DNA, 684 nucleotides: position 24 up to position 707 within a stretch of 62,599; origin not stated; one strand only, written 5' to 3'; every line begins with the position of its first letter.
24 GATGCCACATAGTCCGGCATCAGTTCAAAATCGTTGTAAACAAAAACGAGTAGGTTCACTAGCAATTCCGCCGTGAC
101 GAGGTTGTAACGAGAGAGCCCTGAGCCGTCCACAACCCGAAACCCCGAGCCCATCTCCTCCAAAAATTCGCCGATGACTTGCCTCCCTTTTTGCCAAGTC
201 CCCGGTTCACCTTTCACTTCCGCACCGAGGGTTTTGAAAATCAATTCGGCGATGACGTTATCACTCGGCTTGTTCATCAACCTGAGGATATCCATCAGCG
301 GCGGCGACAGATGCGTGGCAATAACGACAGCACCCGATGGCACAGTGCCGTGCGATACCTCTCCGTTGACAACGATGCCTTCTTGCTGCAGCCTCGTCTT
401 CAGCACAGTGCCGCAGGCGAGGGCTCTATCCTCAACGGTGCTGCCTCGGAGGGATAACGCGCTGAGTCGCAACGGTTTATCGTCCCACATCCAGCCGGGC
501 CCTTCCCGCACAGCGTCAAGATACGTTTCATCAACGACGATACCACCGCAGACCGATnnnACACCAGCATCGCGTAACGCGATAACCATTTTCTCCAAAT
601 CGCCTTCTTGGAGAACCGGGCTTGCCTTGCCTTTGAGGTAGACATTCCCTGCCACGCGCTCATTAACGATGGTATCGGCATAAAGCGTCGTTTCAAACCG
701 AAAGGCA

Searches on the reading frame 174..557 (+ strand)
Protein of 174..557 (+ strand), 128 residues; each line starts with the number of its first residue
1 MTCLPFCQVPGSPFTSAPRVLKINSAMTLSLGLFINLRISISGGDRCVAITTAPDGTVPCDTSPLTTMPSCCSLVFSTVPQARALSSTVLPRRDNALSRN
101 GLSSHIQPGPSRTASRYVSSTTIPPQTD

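Call 58: search_protein_families(library=padloc, alignment_id=A8, max_evalue=0.00001)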
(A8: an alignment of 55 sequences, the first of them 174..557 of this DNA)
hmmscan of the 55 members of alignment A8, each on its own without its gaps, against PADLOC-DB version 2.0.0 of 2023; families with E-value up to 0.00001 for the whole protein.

A. member 1, window:174-557:+ (128 aa): 0 families

B. families by the number of members that match (of 55 scanned): 17 families
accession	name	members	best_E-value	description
PDLC04134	mad2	3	2.7e-25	mads_2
PDLC01700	Cas12f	1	7.5e-68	CAS-V-F; effector__SPE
PDLC00933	Cas12u4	1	4.7e-67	Cas12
PDLC02919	HEAT-ARM_XIII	1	4.9e-50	-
PDLC01674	Cas12f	1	1.8e-48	CAS-V-F; effector__SPE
PDLC01678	Cas12f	1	1.8e-48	Cas14c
PDLC01691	Cas12f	1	3.4e-39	CAS-V-F; effector__SPE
PDLC00931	Cas12u2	1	1.2e-38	Cas12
PDLC01039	Csx1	1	1.5e-37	found elsewhere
PDLC01698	Cas12f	1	1.2e-31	CAS-V-F; effector__SPE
PDLC01699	Cas12f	1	2.4e-16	CAS-V-F; effector__SPE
PDLC00932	Cas12u3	1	5.8e-16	Cas12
PDLC01690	Cas12f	1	8.9e-09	CAS-V-F; effector__SPE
PDLC00930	Cas12u1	1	2.6e-06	Cas12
PDLC01692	Cas12f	1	3e-06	CAS-V-F; effector__SPE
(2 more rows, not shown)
